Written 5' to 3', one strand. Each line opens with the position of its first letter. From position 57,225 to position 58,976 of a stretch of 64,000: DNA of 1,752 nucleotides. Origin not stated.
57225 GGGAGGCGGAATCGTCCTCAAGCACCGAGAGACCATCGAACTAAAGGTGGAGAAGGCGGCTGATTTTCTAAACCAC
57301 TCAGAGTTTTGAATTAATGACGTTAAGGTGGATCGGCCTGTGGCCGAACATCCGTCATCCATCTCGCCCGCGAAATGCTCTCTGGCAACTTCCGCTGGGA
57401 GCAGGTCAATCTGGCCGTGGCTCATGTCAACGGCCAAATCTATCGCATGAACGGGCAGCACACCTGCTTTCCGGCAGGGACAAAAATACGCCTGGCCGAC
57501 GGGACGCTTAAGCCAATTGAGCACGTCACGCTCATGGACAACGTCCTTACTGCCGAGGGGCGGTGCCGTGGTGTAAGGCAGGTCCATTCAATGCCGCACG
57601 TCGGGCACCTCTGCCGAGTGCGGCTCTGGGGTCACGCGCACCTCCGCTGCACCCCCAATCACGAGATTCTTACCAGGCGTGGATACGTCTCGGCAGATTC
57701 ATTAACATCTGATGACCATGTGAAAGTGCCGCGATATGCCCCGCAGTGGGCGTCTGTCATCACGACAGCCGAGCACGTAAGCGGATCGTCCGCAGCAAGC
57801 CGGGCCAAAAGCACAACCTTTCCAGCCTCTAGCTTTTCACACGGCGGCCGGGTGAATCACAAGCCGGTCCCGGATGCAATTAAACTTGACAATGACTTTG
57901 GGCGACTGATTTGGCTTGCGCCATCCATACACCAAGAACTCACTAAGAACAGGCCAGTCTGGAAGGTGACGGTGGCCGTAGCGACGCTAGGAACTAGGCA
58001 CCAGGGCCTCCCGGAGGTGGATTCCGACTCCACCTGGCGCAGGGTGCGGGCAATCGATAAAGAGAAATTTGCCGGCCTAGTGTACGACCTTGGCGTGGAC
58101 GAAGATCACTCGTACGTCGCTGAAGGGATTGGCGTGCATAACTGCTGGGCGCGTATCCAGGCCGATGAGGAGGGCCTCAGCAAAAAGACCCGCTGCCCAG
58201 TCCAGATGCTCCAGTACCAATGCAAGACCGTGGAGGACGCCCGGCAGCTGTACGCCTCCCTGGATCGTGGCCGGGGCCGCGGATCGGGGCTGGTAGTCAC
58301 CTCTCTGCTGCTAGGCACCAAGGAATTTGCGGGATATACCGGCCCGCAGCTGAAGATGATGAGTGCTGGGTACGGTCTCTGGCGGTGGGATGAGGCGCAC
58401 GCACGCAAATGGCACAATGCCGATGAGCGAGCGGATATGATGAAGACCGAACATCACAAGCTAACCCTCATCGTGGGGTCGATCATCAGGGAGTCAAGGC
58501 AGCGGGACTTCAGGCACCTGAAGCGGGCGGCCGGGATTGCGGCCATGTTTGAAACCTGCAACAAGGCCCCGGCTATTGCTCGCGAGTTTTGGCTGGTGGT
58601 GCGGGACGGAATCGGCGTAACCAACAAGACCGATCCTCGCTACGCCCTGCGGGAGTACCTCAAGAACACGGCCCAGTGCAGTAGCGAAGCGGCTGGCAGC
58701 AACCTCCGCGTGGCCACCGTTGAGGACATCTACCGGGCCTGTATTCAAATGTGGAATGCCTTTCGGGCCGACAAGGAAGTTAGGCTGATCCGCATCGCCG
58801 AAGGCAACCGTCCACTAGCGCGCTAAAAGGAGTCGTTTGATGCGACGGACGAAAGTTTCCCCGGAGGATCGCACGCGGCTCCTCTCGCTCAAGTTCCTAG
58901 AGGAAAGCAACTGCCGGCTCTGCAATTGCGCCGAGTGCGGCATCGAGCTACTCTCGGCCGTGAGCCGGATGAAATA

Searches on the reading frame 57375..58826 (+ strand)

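Call 12: search_protein_families(library=phrogs, proteins=[window:57375-58826:+], max_evalue=0.001)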
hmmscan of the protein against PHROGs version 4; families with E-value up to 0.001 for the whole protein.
window:57375-58826:+ (483 aa): 3 families
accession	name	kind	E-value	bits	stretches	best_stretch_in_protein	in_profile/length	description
phrog_36001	-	unknown function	1.9e-08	34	1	20-102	86-166/715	-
phrog_15127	-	head and packaging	4.9e-06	26.3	1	88-116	278-306/602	head protein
phrog_34449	-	unknown function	0.00056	20.4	0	19-64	49-94/241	-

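Call 20: search_protein_families(library=pfam, proteins=[window:57375-58826:+], max_evalue=0.001)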
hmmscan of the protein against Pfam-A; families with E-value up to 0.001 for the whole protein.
window:57375-58826:+ (483 aa): 2 families
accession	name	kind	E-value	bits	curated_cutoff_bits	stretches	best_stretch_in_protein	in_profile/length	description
PF14890.11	Intein_splicing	-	2.1e-13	50.8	35.8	1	67-256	38-155/155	Intein splicing domain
PF05203.21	Hom_end_hint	-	1.3e-05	25.7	32.1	1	31-70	1-40/228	Hom_end-associated Hint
